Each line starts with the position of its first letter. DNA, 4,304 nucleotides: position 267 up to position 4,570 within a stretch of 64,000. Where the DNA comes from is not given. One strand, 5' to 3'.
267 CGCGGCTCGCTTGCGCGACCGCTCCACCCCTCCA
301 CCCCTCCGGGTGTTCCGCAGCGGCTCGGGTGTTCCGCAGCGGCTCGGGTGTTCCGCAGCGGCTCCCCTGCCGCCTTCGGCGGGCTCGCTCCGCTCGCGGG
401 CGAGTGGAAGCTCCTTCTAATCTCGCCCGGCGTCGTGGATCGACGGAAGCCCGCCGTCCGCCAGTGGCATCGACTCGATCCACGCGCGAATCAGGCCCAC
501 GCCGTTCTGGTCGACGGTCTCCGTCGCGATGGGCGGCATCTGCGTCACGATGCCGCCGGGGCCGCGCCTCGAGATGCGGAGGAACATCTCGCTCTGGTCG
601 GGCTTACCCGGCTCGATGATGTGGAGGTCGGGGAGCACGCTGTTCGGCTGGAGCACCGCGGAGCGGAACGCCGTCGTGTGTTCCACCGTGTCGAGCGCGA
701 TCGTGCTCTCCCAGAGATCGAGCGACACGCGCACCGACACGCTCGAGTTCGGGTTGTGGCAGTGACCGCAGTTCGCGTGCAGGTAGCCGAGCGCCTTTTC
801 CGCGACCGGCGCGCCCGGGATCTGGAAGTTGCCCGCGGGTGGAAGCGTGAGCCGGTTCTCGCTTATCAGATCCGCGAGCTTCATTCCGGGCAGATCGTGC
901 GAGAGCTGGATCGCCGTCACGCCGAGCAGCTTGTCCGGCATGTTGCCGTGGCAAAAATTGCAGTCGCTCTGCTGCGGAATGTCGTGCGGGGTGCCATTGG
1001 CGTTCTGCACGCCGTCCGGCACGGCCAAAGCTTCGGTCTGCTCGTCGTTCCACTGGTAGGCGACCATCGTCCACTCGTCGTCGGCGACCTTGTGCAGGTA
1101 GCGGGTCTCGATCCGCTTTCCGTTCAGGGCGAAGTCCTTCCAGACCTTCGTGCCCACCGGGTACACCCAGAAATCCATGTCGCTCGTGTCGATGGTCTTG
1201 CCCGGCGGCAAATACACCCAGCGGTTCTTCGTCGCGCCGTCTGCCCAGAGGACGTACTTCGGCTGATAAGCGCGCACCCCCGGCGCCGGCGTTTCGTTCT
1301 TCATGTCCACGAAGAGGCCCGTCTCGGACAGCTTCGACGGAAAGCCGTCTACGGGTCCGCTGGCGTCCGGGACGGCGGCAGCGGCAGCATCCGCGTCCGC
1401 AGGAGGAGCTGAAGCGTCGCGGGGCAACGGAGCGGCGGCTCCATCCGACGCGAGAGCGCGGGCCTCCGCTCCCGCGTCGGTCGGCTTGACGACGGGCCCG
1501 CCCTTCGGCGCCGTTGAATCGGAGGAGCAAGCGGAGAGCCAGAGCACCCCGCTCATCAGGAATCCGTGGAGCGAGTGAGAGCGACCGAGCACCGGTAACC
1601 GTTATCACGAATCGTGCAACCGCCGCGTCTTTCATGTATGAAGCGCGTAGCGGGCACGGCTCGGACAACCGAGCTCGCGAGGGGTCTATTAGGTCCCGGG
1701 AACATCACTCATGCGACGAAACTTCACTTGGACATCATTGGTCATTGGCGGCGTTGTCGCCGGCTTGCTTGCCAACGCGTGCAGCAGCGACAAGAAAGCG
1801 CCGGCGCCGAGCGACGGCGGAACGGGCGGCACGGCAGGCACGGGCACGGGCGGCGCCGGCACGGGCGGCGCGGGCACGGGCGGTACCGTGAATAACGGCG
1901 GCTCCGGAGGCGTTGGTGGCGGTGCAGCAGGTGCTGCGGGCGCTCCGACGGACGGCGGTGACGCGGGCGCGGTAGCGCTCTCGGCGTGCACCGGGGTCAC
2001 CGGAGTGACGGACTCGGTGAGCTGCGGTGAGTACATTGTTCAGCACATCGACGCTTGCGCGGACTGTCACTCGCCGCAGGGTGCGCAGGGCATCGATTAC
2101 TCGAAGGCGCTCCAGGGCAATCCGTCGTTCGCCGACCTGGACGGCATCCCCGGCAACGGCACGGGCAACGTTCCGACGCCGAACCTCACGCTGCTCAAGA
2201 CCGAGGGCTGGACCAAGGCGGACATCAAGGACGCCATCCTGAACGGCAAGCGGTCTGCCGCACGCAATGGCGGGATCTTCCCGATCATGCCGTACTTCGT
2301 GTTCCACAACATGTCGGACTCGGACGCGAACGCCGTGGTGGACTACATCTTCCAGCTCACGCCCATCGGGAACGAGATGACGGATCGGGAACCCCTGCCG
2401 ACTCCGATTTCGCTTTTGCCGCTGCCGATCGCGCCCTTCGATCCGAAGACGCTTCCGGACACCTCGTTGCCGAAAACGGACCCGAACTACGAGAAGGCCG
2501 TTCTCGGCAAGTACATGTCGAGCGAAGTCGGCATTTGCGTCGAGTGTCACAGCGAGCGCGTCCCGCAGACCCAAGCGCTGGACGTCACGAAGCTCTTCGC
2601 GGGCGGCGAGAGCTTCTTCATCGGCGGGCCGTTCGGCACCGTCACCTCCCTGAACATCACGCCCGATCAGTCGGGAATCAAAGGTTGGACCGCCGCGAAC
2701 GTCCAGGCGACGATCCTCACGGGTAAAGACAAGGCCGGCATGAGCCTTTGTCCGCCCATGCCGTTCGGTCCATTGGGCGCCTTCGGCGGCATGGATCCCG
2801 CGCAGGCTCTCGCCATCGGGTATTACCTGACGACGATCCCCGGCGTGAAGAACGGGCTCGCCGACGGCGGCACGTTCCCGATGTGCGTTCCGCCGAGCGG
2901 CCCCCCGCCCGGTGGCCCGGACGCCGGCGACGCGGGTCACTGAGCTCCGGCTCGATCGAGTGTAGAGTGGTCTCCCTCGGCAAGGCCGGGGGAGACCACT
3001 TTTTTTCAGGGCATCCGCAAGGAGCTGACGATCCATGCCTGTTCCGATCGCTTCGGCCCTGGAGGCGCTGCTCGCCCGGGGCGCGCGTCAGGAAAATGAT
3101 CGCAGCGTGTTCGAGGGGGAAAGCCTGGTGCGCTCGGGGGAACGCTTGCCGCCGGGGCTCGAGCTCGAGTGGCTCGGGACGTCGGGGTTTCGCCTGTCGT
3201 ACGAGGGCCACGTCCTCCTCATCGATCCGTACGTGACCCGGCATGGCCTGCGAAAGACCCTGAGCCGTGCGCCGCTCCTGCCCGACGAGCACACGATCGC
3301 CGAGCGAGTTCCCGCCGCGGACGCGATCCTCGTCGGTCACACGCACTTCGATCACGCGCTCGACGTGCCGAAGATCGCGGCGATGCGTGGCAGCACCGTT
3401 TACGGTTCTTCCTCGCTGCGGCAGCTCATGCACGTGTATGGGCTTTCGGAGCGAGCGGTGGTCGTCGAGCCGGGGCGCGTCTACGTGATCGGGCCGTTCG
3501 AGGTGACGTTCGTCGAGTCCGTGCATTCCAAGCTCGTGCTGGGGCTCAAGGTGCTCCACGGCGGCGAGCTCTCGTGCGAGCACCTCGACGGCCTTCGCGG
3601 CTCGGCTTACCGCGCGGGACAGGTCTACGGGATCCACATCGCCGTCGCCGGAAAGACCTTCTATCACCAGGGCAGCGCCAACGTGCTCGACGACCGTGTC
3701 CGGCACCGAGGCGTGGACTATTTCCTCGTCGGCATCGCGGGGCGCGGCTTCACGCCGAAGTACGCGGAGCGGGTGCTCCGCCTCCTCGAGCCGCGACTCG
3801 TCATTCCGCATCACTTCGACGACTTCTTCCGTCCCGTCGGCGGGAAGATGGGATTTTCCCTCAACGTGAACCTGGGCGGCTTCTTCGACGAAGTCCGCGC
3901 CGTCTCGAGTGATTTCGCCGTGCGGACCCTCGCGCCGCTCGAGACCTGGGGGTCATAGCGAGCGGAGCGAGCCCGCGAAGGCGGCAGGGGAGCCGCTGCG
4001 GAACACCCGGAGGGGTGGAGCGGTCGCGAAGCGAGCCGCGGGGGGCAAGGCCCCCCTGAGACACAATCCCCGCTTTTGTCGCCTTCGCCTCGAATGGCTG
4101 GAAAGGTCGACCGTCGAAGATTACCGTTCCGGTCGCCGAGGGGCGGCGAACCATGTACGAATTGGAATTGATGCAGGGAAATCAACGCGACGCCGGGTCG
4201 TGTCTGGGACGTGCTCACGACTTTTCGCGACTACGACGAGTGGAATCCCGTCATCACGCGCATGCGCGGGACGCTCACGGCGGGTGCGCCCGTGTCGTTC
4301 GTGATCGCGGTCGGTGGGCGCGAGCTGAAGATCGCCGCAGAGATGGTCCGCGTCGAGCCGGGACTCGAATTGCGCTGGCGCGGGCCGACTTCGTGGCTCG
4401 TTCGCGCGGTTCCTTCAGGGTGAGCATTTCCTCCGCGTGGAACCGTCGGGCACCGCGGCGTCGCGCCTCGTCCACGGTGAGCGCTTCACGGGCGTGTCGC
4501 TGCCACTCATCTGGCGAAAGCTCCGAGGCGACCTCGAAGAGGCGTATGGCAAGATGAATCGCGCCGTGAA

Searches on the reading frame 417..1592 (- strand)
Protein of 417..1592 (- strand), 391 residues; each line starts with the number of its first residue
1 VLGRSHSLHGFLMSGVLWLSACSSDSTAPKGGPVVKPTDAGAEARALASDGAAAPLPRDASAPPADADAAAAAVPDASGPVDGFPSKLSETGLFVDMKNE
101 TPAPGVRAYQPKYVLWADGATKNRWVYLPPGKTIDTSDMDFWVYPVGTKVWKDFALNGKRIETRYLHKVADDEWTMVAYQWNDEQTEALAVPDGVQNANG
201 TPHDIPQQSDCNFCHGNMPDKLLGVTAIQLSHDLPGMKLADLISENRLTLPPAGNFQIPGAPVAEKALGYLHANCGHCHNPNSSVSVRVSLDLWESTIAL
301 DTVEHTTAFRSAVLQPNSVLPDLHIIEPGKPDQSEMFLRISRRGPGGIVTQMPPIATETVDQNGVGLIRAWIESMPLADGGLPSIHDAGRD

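Call 10: find_encoding_contigs(protein=window:417-1592:-, flank=10000, max_places=10)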
Protein window:417-1592:- (391 aa): no gene with exactly this product is on record in the collection.

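Call 13: search_protein_families(library=pfam, proteins=[window:417-1592:-], max_evalue=0.01)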
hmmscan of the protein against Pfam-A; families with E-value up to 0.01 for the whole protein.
window:417-1592:- (391 aa): 0 families

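Call 40: find_homologous_proteins(query=window:417-1592:-, max_evalue=1e-10)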
Query window:417-1592:- (391 aa): 1246 proteins with E <= 1e-10 among 8000 candidates; the best 120 are listed.
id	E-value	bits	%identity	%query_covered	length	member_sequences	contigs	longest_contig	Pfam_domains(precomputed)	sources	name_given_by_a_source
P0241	1.1e-258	876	100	97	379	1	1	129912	-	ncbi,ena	-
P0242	2.6e-141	489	61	95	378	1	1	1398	-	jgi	jgi:hypothetical protein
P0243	3.1e-141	489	57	98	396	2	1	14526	-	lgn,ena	-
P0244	5.2e-138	479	68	76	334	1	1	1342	-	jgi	jgi:hypothetical protein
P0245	1.1e-133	464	57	97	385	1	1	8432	-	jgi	jgi:hypothetical protein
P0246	5.3e-133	462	58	97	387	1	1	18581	-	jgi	jgi:hypothetical protein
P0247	1.2e-132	461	58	98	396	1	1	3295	-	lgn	-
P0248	1.2e-131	458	58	97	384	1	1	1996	-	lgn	-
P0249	1.3e-129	451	65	75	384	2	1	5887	-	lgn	-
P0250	2.9e-128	446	57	96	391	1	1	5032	-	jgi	jgi:hypothetical protein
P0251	7.9e-128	445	56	99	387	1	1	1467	-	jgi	jgi:hypothetical protein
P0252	1.0e-127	445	63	77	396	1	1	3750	PF13442.12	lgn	-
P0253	1.6e-127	444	56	91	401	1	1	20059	-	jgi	jgi:hypothetical protein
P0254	8.7e-126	438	59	86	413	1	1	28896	-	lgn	-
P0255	3.8e-125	436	62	80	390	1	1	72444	-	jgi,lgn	jgi:hypothetical protein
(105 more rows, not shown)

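Call 41: find_encoding_contigs(protein=P0241, flank=10000, max_places=6)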
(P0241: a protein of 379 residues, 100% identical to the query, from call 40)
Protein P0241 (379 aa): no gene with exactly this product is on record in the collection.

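Call 42: list_cluster_members(proteins=[P0241])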
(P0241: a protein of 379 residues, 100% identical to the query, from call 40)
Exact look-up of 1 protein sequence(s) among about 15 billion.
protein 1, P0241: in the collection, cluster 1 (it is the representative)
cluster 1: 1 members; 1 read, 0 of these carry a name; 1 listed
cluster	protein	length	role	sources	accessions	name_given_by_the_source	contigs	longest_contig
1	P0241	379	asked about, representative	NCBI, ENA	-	-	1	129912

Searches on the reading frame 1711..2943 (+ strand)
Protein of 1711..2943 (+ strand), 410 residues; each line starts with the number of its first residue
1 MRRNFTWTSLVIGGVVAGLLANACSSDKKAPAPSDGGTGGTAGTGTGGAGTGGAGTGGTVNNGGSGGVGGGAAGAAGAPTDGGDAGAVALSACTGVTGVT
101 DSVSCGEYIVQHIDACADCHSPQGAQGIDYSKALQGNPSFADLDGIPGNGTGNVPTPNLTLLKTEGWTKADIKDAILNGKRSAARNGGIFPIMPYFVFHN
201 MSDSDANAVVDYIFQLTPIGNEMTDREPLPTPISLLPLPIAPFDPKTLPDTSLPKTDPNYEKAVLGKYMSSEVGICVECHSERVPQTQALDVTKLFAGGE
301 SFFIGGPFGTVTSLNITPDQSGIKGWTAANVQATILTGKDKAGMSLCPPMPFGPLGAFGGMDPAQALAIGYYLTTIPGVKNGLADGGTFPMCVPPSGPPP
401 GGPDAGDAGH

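Call 13: search_protein_families(library=pfam, proteins=[window:1711-2943:+], max_evalue=0.01)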
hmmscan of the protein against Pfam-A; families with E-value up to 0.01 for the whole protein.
window:1711-2943:+ (410 aa): 2 families
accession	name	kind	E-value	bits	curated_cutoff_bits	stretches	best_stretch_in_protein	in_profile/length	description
PF00034.26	Cytochrom_C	-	1.3e-06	30.1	21.3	1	115-216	11-89/90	Cytochrome c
PF13442.11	Cytochrome_CBB3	-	5.7e-06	27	27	1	106-213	6-68/68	Cytochrome C oxidase, cbb3-type, subunit III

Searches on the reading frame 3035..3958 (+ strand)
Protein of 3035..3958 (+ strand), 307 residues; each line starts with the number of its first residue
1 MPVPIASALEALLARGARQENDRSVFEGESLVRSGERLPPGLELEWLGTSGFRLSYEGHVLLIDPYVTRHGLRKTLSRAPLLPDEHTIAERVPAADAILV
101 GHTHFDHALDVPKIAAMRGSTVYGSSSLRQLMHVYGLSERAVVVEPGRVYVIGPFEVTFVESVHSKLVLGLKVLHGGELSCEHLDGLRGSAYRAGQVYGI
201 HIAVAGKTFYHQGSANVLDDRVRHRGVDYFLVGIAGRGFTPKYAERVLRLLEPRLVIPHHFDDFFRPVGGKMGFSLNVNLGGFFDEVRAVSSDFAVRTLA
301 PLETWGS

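Call 9: find_encoding_contigs(protein=window:3035-3958:+, flank=10000, max_places=10)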
Protein window:3035-3958:+ (307 aa): no gene with exactly this product is on record in the collection.

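Call 13: search_protein_families(library=pfam, proteins=[window:3035-3958:+], max_evalue=0.01)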
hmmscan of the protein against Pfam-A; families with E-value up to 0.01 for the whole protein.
window:3035-3958:+ (307 aa): 2 families
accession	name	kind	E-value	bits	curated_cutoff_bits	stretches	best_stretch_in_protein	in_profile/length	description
PF13483.12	Lactamase_B_3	-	2e-13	51.1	24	1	43-260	1-160/160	Beta-lactamase superfamily domain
PF12706.13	Lactamase_B_2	-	1.5e-12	48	27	1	61-261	3-200/200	Beta-lactamase superfamily domain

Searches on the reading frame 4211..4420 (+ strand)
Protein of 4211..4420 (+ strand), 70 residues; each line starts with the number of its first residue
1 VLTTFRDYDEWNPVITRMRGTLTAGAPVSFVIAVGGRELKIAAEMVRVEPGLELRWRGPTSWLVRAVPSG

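Call 13: search_protein_families(library=pfam, proteins=[window:4211-4420:+], max_evalue=0.01)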
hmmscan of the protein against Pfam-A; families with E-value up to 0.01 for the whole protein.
seq(70 aa): 1 family
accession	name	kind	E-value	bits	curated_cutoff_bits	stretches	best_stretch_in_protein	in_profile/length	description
PF10604.15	Polyketide_cyc2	-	4.8e-05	24.1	27.4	1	2-59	21-80/142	Polyketide cyclase / dehydrase and lipid transport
